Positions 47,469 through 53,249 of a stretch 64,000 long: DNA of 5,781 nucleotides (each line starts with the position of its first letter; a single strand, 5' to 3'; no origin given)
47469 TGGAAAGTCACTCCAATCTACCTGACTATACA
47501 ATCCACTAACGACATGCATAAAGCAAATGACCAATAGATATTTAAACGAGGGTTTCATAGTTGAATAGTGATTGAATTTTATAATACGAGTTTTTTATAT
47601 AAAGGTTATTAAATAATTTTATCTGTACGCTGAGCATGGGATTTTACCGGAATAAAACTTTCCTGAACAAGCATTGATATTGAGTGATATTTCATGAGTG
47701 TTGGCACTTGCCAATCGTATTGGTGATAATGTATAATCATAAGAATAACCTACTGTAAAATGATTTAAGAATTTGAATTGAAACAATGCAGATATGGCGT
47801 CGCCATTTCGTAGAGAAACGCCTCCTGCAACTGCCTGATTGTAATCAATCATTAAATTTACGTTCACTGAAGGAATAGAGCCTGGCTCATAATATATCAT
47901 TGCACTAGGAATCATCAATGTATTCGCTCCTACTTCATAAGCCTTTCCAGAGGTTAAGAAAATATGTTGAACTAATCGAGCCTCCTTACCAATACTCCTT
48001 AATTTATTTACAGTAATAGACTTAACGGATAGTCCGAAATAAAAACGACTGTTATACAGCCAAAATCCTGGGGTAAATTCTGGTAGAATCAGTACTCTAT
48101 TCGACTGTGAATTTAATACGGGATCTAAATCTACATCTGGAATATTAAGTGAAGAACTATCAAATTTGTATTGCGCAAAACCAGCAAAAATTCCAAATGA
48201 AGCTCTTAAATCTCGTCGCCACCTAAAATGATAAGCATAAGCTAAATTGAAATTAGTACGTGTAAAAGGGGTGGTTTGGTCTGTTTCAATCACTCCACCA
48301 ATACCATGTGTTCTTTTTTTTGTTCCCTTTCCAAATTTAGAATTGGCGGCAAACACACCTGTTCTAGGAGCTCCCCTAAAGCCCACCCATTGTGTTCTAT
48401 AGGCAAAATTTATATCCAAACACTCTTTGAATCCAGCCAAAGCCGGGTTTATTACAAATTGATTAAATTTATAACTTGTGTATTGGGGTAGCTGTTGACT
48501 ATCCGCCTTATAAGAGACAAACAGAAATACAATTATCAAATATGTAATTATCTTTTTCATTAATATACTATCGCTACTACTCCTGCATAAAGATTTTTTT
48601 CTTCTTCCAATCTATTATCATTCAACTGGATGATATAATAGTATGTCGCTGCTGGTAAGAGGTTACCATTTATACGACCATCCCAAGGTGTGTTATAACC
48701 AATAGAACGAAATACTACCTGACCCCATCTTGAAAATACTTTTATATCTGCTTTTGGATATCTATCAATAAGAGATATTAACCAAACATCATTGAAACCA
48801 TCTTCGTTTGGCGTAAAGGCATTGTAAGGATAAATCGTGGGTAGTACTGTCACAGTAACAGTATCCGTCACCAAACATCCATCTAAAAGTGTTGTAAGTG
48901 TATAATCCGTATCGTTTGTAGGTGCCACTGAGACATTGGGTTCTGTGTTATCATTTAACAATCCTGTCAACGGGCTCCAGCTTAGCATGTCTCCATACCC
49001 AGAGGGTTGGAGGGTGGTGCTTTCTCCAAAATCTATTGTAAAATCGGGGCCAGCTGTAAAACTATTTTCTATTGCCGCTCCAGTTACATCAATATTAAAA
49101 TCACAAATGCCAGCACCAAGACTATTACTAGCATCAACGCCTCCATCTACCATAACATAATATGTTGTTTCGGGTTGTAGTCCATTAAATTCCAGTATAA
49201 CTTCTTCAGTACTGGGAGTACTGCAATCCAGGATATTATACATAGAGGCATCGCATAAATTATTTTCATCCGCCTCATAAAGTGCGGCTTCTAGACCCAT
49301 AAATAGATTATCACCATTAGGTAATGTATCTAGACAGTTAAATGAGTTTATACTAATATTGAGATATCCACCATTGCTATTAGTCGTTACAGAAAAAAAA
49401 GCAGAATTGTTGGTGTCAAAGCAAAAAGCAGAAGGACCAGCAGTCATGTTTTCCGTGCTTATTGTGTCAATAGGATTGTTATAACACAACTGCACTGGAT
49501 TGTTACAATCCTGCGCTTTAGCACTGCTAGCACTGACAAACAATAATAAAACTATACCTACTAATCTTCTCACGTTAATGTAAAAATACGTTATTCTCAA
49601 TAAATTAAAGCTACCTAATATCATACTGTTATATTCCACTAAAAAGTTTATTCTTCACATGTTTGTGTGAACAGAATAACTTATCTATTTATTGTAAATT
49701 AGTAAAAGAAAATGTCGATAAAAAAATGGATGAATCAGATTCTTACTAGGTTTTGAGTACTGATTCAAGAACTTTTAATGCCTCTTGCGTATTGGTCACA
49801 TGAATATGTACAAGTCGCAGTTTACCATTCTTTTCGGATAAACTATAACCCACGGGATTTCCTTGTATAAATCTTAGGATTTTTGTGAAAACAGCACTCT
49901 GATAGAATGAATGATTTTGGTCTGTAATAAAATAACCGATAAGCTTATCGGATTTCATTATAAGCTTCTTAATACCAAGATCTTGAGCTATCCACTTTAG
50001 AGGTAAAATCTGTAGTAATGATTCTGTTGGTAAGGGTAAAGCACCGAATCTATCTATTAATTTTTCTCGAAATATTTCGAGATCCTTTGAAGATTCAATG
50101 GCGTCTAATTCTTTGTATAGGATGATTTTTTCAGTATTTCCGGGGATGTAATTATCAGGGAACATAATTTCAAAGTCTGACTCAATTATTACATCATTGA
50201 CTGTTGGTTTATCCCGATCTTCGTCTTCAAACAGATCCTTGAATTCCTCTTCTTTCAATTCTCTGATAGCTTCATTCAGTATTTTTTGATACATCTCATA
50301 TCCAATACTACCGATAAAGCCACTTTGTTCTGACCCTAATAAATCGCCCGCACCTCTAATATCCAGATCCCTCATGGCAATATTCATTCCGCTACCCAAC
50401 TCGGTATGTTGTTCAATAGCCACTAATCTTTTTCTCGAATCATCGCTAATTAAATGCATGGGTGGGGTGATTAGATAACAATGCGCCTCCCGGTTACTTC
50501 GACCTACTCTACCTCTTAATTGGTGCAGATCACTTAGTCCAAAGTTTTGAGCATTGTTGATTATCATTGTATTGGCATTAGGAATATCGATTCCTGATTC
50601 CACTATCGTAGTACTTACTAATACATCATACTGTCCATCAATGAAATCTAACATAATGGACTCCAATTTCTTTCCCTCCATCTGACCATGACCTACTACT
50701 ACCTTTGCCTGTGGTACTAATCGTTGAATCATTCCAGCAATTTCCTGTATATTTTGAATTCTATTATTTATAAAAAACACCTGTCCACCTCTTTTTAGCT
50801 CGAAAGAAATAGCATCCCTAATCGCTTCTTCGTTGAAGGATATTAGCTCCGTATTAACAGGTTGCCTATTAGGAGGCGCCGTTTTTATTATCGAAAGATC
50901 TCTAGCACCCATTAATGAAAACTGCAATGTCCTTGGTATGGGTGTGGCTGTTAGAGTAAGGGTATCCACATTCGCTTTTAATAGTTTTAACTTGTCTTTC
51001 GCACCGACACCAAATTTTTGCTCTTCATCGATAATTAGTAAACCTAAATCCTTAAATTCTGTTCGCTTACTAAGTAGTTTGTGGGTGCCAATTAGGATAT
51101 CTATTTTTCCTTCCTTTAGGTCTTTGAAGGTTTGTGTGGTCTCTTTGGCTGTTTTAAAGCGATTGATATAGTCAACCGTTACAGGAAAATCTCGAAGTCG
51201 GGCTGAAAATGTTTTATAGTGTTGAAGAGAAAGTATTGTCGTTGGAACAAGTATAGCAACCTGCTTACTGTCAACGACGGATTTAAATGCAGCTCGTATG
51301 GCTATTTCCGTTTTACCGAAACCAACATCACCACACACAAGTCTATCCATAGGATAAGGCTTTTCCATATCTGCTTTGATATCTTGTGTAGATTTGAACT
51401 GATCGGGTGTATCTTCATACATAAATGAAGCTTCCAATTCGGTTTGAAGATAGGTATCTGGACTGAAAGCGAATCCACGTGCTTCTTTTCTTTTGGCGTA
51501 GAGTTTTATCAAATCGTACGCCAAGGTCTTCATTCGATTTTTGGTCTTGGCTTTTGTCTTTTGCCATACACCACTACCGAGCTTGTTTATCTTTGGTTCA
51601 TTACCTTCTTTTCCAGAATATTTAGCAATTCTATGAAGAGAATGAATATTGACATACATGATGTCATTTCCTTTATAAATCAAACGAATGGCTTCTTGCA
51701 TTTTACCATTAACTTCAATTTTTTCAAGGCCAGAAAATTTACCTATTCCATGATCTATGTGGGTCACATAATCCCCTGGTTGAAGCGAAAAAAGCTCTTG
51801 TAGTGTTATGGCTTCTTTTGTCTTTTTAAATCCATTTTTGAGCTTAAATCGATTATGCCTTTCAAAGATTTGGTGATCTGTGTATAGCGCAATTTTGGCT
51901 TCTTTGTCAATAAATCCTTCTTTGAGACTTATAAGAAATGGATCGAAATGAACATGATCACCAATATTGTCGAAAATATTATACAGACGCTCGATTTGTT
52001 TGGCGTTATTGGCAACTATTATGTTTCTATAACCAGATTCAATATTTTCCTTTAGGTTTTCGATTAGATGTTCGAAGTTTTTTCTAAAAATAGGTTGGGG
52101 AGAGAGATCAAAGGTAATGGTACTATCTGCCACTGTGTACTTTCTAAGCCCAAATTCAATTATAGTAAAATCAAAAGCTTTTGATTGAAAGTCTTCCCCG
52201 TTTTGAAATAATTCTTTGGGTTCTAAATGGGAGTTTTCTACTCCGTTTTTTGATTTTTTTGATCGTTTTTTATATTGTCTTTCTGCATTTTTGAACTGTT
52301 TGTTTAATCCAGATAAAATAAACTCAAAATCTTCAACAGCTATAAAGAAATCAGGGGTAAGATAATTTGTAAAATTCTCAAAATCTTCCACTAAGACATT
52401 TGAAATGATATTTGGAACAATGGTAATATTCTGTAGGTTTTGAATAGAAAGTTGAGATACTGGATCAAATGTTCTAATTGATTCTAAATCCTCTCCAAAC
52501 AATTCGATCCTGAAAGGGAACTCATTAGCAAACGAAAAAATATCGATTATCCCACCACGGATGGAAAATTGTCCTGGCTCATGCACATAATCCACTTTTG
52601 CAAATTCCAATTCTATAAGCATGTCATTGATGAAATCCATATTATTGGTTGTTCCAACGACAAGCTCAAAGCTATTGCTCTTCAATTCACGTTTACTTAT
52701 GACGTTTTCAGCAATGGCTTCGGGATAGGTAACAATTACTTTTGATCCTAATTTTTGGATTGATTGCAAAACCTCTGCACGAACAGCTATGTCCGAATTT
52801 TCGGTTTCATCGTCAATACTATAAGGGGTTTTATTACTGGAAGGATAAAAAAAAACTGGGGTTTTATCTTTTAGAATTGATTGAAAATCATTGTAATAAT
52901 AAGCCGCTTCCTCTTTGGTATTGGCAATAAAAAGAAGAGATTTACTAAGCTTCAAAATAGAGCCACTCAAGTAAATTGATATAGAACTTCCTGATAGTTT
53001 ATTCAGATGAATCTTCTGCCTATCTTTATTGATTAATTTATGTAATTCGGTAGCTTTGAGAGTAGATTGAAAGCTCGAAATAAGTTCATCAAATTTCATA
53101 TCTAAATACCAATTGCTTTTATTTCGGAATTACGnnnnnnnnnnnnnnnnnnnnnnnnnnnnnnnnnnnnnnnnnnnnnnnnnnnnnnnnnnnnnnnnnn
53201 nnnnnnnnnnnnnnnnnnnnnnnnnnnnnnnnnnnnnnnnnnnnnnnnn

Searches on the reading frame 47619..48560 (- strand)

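Call 79: search_protein_families(library=pfam, proteins=[window:47619-48560:-], max_evalue=0.0001)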
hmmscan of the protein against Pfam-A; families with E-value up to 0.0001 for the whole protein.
window:47619-48560:- (313 aa): 1 family
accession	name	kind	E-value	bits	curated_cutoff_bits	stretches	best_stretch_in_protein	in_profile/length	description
PF11751.14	PorP_SprF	-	3.5e-63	214.1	22.3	1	21-293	3-271/273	Type IX secretion system membrane protein PorP/SprF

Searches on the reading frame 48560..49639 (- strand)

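Call 79: search_protein_families(library=pfam, proteins=[window:48560-49639:-], max_evalue=0.0001)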
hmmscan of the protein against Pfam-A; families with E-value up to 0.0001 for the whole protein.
window:48560-49639:- (359 aa): 1 family
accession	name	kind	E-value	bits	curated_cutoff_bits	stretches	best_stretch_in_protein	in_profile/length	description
PF13585.12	CHU_C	-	2.2e-23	82.6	27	1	272-348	4-81/86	CHU_C Type IX secretion signal domain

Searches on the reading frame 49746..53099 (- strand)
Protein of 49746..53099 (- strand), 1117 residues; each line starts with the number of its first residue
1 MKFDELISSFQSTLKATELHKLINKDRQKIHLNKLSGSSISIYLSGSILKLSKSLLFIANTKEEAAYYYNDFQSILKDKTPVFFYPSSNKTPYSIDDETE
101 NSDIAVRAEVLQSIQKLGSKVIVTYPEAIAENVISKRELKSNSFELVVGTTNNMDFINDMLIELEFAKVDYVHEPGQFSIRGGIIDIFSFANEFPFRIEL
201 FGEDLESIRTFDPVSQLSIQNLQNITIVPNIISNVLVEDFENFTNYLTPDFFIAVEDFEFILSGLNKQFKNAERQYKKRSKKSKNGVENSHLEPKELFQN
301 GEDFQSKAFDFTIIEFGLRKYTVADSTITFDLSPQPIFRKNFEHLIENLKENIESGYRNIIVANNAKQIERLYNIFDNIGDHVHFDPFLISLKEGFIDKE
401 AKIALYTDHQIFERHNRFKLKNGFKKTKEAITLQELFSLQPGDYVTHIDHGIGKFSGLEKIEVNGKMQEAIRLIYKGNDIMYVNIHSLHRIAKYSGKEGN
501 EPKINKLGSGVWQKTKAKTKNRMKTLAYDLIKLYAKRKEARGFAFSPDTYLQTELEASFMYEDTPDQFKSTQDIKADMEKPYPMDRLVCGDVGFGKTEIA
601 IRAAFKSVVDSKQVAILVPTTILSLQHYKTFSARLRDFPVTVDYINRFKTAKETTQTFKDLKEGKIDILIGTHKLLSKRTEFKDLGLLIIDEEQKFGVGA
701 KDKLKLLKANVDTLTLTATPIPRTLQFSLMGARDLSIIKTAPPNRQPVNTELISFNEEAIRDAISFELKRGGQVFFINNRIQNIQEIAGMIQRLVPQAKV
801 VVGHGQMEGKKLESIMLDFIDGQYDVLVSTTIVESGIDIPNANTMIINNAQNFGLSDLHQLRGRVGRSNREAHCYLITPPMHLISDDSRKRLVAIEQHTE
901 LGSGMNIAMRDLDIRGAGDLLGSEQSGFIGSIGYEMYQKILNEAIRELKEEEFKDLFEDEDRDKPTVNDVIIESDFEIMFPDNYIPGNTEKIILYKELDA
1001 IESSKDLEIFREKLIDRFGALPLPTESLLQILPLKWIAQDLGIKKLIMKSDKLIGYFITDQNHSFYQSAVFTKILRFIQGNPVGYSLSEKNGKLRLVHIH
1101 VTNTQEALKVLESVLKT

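Call 79: search_protein_families(library=pfam, proteins=[window:49746-53099:-], max_evalue=0.0001)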
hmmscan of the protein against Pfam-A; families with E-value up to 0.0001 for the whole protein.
window:49746-53099:- (1117 aa): 7 families
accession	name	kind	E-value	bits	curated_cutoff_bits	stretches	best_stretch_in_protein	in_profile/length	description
PF03461.20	TRCF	-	4e-23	82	25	1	975-1067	2-94/95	TRCF domain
PF00270.35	DEAD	-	8e-22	78.2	26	1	584-725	15-164/167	DEAD/DEAH box helicase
PF00271.37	Helicase_C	-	9.5e-22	77.8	23.5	1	760-868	6-109/110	Helicase conserved C-terminal domain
PF17757.6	UvrB_inter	-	2.4e-21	76.1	22.9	1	145-230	2-88/91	UvrB interaction domain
PF02559.22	CarD_TRCF_RID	-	6.1e-17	61.9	23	1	439-495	1-57/57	CarD-like/TRCF RID domain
PF22590.2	Cas3-like_C_2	-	1.3e-05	25.8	27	0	771-869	2-105/106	CRISPR-associated nuclease/helicase Cas3, C-terminal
PF04851.21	ResIII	-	6e-05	23.4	22.5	1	591-720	31-162/164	Type III restriction enzyme, res subunit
